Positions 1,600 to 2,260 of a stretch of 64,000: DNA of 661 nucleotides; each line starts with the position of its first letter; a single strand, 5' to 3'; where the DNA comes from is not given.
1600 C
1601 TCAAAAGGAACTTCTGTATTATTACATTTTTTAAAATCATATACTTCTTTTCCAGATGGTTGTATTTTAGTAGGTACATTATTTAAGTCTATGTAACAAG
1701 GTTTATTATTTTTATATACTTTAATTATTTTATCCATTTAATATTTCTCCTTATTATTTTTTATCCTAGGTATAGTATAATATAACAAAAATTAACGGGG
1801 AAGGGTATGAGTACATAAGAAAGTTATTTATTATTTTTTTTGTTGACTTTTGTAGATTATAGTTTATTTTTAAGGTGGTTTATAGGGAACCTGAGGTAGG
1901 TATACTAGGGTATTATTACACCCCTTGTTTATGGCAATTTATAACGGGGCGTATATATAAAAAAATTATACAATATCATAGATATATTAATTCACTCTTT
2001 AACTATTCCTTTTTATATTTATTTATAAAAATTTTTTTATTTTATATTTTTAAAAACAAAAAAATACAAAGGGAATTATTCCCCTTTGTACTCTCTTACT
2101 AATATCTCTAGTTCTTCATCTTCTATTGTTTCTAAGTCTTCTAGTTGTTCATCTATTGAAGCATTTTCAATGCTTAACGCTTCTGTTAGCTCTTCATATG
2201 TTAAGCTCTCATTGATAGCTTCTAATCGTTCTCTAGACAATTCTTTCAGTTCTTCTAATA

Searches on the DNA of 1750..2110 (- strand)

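Call 65: search_dna_similar(query=window:1750-2110:-, collection=phages, mode=distant, max_rows=40, rows=spread)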
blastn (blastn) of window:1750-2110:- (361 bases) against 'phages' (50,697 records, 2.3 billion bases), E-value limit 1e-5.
Records with a match: 15; places in all: 15; records where one place covers at least 80% of the query: 7.
Best place of each record, by identity: >=99% 7; 95-99% 4; 90-95% 3; 80-90% 1.
By first word of the organism name: Staphylococcus 15.
By host as written in the record: Staphylococcus epidermidis 4; Staphylococcus sp. 2; Staphylococcus epidermidis 9142 2; Staphylococcus epidermidis F12 2; Staphylococcus epidermidis COB-Sec1 2; Staphylococcus epidermidis COB-Sec2 1; Mammaliicoccus vitulinus C6867 1; Staphylococcus epidermidis NCC 100655 1.
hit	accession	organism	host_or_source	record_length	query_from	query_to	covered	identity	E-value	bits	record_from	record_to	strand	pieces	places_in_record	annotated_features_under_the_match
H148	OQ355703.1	Staphylococcus phage vB_SepM_BE25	Staphylococcus epidermidis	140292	1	361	100%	99.4%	0e+0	639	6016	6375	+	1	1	hypothetical protein (x2)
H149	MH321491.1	Staphylococcus phage Twillingate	Staphylococcus epidermidis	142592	1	361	100%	98.1%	2e-174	617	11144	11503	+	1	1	terminator | hypothetical protein | ribosome_binding_site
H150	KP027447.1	Staphylococcus phage vB_SepM_ phiIPLA-C1C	Staphylococcus sp.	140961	1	361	100%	96.2%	1e-165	587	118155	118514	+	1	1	hypothetical protein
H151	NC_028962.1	Staphylococcus phage vB_SepM_ phiIPLA-C1C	Staphylococcus sp.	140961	1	361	100%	96.2%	1e-165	587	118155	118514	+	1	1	hypothetical protein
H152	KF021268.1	Staphylococcus phage phiIBB-SEP1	Staphylococcus epidermidis 9142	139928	1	361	100%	92.0%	7e-143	512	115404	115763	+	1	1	terminator | promoter | hypothetical protein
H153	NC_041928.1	Staphylococcus phage phiIBB-SEP1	Staphylococcus epidermidis 9142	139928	1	361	100%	92.0%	7e-143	512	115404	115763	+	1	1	terminator | promoter | hypothetical protein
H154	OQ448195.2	Staphylococcus phage 110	Staphylococcus epidermidis COB-Sec2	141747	1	361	100%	91.2%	1e-145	521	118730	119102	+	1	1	hypothetical protein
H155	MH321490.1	Staphylococcus phage Quidividi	Staphylococcus epidermidis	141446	8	271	73%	89.5%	3e-91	340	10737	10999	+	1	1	terminator | hypothetical protein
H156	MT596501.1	Staphylococcus phage vB_SepM_BE04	Staphylococcus epidermidis F12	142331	1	229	63%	100.0%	1e-113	414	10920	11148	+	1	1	hypothetical protein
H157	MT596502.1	Staphylococcus phage vB_SepM_BE05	Staphylococcus epidermidis F12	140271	1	229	63%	100.0%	1e-113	414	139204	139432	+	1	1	hypothetical protein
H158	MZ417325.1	Staphylococcus phage PG-2021_23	Mammaliicoccus vitulinus C6867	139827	1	229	63%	100.0%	1e-113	414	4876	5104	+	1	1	record has no annotation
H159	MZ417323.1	Staphylococcus phage PG-2021_1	Staphylococcus epidermidis NCC 100655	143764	1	229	63%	99.6%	6e-112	409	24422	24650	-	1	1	record has no annotation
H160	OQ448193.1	Staphylococcus phage 80A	Staphylococcus epidermidis COB-Sec1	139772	1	229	63%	99.6%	8e-111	406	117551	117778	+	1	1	hypothetical protein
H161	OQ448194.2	Staphylococcus phage 80B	Staphylococcus epidermidis COB-Sec1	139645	1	229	63%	99.6%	8e-111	406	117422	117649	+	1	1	hypothetical protein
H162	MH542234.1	Staphylococcus phage Terranova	Staphylococcus epidermidis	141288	1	229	63%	98.3%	4e-108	396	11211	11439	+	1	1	terminator | hypothetical protein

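Call 66: get_annotated_region(hit=H162, flank=600)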
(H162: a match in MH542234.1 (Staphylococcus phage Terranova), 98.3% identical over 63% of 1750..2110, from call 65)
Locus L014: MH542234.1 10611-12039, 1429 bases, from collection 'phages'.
description: Staphylococcus phage Terranova, complete genome.
organism: Staphylococcus phage Terranova (NCBI taxid 2282407)
taxonomy: Viruses; Duplodnaviria; Heunggongvirae; Uroviricota; Caudoviricetes; Herelleviridae; Twortvirinae; Sepunavirus
host: Staphylococcus epidermidis; source: wastewater treatment plant; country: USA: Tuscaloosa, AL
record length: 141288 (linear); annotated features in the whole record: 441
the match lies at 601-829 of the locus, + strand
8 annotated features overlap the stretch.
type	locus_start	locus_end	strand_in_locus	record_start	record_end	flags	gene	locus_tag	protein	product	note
CDS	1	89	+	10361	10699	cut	-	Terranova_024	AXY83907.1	hypothetical protein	-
regulatory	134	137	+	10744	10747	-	-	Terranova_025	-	ribosome_binding_site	Terranova_025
CDS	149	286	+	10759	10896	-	-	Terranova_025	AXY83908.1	hypothetical protein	-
regulatory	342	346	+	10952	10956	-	-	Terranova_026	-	ribosome_binding_site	Terranova_026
CDS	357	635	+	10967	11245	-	-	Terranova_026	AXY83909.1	hypothetical protein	-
regulatory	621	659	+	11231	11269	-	-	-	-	terminator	-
regulatory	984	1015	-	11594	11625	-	-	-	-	terminator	-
CDS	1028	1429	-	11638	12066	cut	-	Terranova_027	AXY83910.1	hypothetical protein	-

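Call 67: get_annotated_region(hit=H155, flank=600)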
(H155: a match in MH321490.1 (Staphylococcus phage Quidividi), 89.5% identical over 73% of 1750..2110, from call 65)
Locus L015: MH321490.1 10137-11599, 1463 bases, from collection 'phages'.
description: Staphylococcus phage Quidividi, complete genome.
organism: Staphylococcus phage Quidividi (NCBI taxid 2234036)
taxonomy: Viruses; Duplodnaviria; Heunggongvirae; Uroviricota; Caudoviricetes; Herelleviridae; Twortvirinae; Sepunavirus
host: Staphylococcus epidermidis; source: wastewater treatment plant; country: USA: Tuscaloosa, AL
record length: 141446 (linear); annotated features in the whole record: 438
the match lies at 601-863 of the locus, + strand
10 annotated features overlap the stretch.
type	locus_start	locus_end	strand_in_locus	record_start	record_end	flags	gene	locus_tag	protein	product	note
CDS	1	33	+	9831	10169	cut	-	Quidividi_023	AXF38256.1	hypothetical protein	most similar to bacterial, not phage, proteins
regulatory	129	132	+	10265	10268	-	-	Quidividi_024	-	ribosome_binding_site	Quidividi_024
CDS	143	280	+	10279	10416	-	-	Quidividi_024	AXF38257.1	hypothetical protein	-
regulatory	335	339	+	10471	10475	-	-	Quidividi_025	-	ribosome_binding_site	Quidividi_025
CDS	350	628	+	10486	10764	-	-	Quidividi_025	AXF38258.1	hypothetical protein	-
regulatory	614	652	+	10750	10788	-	-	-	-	terminator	-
regulatory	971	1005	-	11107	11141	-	-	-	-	terminator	-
CDS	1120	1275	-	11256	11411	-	-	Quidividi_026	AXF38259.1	hypothetical protein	-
regulatory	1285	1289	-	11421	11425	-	-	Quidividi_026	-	ribosome_binding_site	Quidividi_026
CDS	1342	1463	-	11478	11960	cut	-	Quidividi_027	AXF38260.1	hypothetical protein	-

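Call 68: get_annotated_region(hit=H152, flank=600)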
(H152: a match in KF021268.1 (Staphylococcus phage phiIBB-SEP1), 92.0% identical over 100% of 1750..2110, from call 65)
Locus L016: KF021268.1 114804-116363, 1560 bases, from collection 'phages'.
description: Staphylococcus phage phiIBB-SEP1, complete genome.
organism: Staphylococcus phage phiIBB-SEP1 (NCBI taxid 1340769)
taxonomy: Viruses; Duplodnaviria; Heunggongvirae; Uroviricota; Caudoviricetes; Herelleviridae; Twortvirinae; Sepunavirus; Sepunavirus SEP1
host: Staphylococcus epidermidis 9142; source: waste water treatment plant - raw sewage; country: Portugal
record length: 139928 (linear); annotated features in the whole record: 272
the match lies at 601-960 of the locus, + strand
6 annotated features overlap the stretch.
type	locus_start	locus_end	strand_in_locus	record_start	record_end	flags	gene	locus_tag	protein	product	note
CDS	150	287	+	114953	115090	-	-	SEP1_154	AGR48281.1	hypothetical protein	-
regulatory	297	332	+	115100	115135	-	-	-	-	promoter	discovered using MEME 4.9.0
CDS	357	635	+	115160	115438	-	-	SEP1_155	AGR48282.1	hypothetical protein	-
regulatory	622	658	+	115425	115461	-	-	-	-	terminator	rho-independent terminator; discovered using ARNold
regulatory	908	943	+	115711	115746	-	-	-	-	promoter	discovered using MEME 4.9.0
CDS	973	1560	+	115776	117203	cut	-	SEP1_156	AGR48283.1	hypothetical protein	-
